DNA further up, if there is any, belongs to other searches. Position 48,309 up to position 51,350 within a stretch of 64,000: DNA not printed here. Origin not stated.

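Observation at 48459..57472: Compact class III lanthipeptide gene cluster in an Acidobacteriota-like genome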

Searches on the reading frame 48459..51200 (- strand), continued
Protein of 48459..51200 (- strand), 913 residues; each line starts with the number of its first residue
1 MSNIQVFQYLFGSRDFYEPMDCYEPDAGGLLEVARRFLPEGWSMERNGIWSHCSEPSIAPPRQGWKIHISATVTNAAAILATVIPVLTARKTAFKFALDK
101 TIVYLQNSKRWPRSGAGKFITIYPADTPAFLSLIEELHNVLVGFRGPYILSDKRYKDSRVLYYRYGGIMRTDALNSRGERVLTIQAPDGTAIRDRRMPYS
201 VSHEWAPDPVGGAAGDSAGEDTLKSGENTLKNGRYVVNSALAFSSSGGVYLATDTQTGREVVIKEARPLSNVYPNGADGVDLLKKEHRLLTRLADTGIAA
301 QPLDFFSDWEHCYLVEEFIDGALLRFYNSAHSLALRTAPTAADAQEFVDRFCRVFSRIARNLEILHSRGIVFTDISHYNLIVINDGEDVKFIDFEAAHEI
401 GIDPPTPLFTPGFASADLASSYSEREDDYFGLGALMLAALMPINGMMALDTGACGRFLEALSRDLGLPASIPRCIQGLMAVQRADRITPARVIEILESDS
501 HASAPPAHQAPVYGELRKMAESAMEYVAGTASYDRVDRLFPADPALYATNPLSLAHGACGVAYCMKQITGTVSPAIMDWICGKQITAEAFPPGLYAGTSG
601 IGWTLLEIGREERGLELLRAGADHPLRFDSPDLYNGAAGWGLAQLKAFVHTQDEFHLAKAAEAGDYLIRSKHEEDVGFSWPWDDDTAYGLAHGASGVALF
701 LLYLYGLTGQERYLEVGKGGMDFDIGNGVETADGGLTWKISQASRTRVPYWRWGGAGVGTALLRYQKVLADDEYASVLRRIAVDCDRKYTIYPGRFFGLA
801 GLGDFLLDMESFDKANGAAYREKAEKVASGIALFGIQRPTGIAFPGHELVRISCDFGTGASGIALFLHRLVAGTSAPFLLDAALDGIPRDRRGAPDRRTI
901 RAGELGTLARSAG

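Call 50: search_protein_families(library=pfam, proteins=[L012:12730-14361:+, L012:14358-15377:+, L012:15405-16346:+, L012:16346-19102:+, L012:19086-21479:+, L012:7429-9201:+, L007:12715-14406:+, L007:14417-17212:+, L007:8103-8831:+, L007:17926-18645:+], max_evalue=0.0001)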
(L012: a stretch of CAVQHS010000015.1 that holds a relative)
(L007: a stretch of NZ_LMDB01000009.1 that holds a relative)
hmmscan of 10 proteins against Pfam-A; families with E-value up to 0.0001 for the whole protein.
L012:12730-14361:+ (543 aa): 2 families
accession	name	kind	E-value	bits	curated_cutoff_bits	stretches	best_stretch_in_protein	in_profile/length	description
PF00534.26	Glycos_transf_1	-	2.1e-19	70.2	26.4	1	197-341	2-141/172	Glycosyl transferases group 1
PF13692.12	Glyco_trans_1_4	-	1.2e-15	58.4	27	1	212-341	3-125/142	Glycosyl transferases group 1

L012:14358-15377:+ (339 aa): 3 families
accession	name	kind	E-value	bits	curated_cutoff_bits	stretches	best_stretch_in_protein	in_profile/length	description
PF00534.26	Glycos_transf_1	-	1.2e-11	44.9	26.4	1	156-266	26-143/172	Glycosyl transferases group 1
PF13692.12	Glyco_trans_1_4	-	2.1e-08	35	27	1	146-264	3-125/142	Glycosyl transferases group 1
PF20706.3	GT4-conflict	-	4.4e-06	26.4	26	1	193-285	257-348/385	Family 4 Glycosyltransferase in conflict systems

L012:15405-16346:+ (313 aa): 1 family
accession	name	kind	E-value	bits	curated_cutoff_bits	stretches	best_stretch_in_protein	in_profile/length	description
PF05721.19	PhyH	-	7e-15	56.3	22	1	14-231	2-202/213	Phytanoyl-CoA dioxygenase (PhyH)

L012:16346-19102:+ (918 aa): 2 families
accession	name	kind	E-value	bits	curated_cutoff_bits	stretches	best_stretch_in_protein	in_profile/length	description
PF05193.26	Peptidase_M16_C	-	1.2e-35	123.4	23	2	202-374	2-177/181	Peptidase M16 inactive domain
PF00675.25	Peptidase_M16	-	2.1e-13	50.9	22.3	1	47-179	3-133/149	Insulinase (Peptidase family M16)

L012:19086-21479:+ (797 aa): 2 families
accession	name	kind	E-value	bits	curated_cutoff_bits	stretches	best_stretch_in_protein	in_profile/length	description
PF12704.14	MacB_PCD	-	1.1e-21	78.5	27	2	27-225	7-197/207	MacB-like periplasmic core domain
PF02687.27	FtsX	-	1.5e-16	61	25.5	2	678-790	2-120/120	FtsX-like permease C-terminal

L012:7429-9201:+ (590 aa): 2 families
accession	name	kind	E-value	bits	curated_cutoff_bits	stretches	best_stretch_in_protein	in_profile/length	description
PF00005.33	ABC_tran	-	2.1e-26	93.6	25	1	368-514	2-137/137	ABC transporter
PF00664.28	ABC_membrane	-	1.9e-24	87.2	28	1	23-291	3-273/274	ABC transporter transmembrane region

L007:12715-14406:+ (563 aa): 4 families
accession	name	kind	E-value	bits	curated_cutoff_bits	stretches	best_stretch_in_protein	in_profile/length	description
PF00664.28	ABC_membrane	-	3.7e-46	158.5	28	1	29-298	1-272/274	ABC transporter transmembrane region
PF00005.33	ABC_tran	-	1.6e-32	113.4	25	1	362-511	1-137/137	ABC transporter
PF02463.25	SMC_N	-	1.3e-07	31.7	40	1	403-556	111-214/220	RecF/RecN/SMC N terminal domain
PF13191.12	AAA_16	-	7.2e-05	23.8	32.6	0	373-530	25-161/167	AAA ATPase domain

L007:14417-17212:+ (931 aa): 2 families
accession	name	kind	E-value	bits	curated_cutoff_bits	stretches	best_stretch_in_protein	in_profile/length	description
PF05193.26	Peptidase_M16_C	-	1.1e-61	208.3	23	2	666-844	2-179/181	Peptidase M16 inactive domain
PF00675.25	Peptidase_M16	-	1.4e-19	70.9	22.3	1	44-203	1-148/149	Insulinase (Peptidase family M16)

L007:8103-8831:+ (242 aa): 0 families

L007:17926-18645:+ (239 aa): 2 families
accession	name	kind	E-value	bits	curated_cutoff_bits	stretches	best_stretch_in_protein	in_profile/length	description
PF03472.21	Autoind_bind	-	1.5e-35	122.4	23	1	17-151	3-145/149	Autoinducer binding domain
PF00196.25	GerE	-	3.1e-19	68.8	23.5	1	175-228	2-55/57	Bacterial regulatory proteins, luxR family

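Call 57: find_encoding_contigs(protein=P0002, flank=9000, max_places=1)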
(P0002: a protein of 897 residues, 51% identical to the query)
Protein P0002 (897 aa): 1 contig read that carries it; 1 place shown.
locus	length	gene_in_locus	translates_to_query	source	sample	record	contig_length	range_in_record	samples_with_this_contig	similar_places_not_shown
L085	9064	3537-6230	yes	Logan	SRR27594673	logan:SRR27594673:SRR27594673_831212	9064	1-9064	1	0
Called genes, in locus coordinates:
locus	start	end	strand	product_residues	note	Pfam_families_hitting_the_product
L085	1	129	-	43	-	?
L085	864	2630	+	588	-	PF00664:ABC_membrane, PF00005:ABC_tran, PF13304:AAA_21 (faint)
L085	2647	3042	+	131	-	PF12833:HTH_18, PF00165:HTH_AraC (weak)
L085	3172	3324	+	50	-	-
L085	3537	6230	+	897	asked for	PF25816:RamC_N, PF00069:Pkinase, PF05147:LANC_like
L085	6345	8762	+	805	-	PF12704:MacB_PCD, PF02687:FtsX, PF12704:MacB_PCD, PF02687:FtsX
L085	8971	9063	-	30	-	?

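Call 58: find_encoding_contigs(protein=P0004, flank=9000, max_places=1)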
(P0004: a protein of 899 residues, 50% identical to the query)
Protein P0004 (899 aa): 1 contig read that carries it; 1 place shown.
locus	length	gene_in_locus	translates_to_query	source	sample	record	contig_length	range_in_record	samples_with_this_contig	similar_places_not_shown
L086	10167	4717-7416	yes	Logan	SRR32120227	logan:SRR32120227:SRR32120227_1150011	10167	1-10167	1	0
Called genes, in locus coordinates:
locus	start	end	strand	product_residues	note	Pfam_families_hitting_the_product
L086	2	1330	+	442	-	?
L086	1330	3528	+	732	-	PF00675:Peptidase_M16 (weak), PF05193:Peptidase_M16_C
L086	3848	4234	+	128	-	PF12833:HTH_18, PF00165:HTH_AraC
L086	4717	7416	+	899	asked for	PF25816:RamC_N, PF00069:Pkinase, PF05147:LANC_like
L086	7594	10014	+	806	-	PF12704:MacB_PCD, PF02687:FtsX, PF12704:MacB_PCD, PF02687:FtsX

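Call 59: find_encoding_contigs(protein=P0008, flank=9000, max_places=1)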
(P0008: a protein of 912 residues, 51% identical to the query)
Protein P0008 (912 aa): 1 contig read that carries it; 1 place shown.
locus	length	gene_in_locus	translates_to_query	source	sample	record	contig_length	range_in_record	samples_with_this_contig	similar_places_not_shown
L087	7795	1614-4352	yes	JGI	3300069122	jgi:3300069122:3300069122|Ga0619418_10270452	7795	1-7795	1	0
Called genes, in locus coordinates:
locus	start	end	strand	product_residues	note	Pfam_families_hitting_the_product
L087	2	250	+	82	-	?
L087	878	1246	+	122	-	PF13560:HTH_31 (faint), PF12802:MarR_2 (faint), PF12833:HTH_18, PF00165:HTH_AraC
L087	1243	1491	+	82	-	-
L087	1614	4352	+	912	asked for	PF25816:RamC_N, PF00069:Pkinase, PF05147:LANC_like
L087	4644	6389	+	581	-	PF00664:ABC_membrane, PF00005:ABC_tran, PF02463:SMC_N (faint), PF13304:AAA_21 (weak)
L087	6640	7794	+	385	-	?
